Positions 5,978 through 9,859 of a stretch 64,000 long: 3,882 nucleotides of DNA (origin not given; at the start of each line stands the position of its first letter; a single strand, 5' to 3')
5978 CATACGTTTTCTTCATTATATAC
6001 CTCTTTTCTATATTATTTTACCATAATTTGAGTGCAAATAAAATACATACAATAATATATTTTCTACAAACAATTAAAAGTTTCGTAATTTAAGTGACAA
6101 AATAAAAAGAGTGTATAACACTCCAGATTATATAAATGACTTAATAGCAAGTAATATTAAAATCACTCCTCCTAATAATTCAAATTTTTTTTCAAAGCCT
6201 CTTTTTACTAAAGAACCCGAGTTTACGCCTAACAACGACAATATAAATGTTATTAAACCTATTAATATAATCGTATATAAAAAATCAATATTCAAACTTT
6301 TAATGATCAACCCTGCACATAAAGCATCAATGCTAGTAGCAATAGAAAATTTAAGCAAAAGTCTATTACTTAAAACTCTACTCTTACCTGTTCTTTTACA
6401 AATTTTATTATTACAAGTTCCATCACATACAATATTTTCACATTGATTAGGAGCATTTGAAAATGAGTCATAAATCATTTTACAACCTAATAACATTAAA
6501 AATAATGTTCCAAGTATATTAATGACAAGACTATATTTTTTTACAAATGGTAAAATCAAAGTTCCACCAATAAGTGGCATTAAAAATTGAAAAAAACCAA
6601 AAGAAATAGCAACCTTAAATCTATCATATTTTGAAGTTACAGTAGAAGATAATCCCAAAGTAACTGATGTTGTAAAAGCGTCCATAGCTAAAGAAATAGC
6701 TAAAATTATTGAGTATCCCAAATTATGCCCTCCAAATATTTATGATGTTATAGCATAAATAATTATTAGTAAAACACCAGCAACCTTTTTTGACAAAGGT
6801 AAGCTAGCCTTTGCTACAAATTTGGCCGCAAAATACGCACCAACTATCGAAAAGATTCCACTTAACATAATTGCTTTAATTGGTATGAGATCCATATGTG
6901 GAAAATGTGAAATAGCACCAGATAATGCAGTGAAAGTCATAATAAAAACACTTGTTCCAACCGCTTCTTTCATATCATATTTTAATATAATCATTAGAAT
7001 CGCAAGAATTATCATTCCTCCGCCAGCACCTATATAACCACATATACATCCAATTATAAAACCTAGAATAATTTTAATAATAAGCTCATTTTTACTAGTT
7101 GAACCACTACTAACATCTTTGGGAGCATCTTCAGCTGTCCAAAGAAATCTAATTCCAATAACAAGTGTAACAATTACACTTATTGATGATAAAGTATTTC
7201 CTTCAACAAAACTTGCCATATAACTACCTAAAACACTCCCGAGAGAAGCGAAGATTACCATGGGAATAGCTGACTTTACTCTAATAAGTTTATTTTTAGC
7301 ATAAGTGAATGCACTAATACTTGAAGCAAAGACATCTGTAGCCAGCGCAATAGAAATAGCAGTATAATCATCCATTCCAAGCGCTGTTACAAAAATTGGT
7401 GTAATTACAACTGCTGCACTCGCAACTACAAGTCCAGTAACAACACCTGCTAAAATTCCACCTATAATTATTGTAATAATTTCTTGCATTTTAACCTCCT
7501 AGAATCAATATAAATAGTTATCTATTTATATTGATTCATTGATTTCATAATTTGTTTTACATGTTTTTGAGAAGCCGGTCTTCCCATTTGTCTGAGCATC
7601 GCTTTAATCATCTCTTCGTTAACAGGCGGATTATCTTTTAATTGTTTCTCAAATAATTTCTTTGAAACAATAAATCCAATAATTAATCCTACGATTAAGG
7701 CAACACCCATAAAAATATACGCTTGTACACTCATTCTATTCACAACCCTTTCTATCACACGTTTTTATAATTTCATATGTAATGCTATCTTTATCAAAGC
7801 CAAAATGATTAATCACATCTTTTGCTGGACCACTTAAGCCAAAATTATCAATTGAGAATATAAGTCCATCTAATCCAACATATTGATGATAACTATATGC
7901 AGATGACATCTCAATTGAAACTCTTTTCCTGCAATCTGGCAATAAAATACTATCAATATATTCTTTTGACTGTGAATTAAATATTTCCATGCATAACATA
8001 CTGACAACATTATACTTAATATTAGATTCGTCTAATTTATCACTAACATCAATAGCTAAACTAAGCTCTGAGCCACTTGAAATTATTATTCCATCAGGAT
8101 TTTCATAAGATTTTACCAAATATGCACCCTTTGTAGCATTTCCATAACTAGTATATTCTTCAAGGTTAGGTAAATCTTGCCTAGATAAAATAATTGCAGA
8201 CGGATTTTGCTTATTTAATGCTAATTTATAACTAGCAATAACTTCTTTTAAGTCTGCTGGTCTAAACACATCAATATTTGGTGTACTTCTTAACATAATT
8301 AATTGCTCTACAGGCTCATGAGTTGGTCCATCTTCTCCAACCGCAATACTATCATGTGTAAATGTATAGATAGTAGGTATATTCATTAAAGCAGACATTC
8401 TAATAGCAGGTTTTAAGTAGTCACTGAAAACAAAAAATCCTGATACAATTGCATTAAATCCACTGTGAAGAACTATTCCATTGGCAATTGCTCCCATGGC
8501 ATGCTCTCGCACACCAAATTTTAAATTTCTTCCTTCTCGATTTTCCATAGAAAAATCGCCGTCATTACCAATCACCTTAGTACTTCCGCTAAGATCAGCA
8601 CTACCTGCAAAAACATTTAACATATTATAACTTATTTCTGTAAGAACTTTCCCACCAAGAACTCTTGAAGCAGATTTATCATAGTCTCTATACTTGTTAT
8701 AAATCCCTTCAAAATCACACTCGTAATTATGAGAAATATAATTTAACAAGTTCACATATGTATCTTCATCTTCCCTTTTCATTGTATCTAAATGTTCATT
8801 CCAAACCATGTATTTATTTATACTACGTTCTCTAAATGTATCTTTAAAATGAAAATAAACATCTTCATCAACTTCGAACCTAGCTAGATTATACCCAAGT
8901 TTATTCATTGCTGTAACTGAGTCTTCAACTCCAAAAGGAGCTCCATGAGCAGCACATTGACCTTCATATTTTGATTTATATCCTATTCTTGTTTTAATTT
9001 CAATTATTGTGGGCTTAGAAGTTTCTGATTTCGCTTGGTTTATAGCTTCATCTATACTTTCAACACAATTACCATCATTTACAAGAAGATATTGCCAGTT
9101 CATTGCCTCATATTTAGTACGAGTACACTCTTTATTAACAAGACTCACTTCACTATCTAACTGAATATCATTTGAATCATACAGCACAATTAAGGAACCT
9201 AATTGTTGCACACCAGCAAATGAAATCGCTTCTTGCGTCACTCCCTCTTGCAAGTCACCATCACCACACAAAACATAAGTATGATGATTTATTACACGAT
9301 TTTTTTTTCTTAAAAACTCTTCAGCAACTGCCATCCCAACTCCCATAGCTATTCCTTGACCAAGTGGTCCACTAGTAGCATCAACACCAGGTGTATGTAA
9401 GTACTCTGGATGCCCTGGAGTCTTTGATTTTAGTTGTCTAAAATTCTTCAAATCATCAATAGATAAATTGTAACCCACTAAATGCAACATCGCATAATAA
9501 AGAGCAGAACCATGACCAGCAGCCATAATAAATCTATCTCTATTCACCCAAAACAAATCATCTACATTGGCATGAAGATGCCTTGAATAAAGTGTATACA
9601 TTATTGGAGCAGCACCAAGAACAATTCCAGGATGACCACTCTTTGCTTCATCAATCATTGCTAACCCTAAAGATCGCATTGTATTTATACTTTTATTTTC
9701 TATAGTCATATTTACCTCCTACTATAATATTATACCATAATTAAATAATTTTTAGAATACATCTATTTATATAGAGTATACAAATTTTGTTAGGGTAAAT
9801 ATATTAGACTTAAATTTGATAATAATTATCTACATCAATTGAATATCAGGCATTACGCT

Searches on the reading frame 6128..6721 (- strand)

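Call 52: search_protein_families(library=pfam, proteins=[window:6128-6721:-], max_evalue=0.0001)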
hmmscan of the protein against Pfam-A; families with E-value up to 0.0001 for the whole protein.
window:6128-6721:- (197 aa): 1 family
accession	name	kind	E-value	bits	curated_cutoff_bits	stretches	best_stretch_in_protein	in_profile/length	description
PF02659.21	Mntp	-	6.9e-31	107.5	24.4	1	33-194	6-150/152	Putative manganese efflux pump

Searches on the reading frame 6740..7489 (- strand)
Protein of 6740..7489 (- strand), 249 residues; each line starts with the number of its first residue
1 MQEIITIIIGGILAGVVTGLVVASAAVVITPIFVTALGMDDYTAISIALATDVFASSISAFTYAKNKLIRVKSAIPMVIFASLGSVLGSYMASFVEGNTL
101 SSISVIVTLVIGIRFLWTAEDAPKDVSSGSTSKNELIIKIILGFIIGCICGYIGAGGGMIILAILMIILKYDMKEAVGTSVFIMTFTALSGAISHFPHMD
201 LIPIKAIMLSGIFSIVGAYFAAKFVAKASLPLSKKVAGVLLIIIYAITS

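Call 52: search_protein_families(library=pfam, proteins=[window:6740-7489:-], max_evalue=0.0001)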
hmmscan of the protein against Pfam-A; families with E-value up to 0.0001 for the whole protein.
window:6740-7489:- (249 aa): 1 family
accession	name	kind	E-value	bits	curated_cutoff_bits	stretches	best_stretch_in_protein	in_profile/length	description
PF01925.25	TauE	-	5.4e-35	121.6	32.6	1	7-244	1-233/237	Sulfite exporter TauE/SafE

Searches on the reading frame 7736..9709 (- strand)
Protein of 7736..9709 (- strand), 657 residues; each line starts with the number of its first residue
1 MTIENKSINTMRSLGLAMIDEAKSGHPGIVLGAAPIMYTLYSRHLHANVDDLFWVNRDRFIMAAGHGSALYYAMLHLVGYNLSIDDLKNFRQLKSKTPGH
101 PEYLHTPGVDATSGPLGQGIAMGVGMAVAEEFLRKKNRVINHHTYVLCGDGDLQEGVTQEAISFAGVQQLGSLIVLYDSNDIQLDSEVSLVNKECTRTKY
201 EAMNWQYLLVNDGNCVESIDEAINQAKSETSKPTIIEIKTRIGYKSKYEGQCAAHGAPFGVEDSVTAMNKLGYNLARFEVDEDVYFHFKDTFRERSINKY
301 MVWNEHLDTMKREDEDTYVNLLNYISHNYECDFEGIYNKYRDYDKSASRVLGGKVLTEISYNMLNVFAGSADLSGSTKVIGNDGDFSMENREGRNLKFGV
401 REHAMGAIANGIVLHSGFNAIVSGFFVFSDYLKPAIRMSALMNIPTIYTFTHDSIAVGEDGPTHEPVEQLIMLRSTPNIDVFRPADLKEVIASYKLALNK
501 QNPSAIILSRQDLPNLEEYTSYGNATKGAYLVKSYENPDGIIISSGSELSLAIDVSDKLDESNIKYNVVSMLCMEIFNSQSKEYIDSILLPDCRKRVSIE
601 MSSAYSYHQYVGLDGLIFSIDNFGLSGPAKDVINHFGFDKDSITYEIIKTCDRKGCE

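Call 52: search_protein_families(library=pfam, proteins=[window:7736-9709:-], max_evalue=0.0001)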
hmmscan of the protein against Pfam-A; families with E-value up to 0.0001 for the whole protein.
window:7736-9709:- (657 aa): 5 families
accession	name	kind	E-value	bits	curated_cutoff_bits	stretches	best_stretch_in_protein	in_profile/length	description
PF00456.26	Transketolase_N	-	4.7e-108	361.5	22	1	4-315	2-319/334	Transketolase, thiamine diphosphate binding domain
PF02779.29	Transket_pyr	-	1.6e-41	142.3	27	1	352-514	9-173/174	Transketolase, pyrimidine binding domain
PF22613.1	Transketolase_C_1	-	3.5e-32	111.4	27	1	528-639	1-113/113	Transketolase-like TK C-terminal domain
PF02780.25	Transketolase_C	-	1.7e-07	31.6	25.9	1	535-643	7-124/124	Transketolase, C-terminal domain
PF13292.11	DXP_synthase_N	-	8.6e-06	25.7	21.2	0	52-194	56-185/274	1-deoxy-D-xylulose-5-phosphate synthase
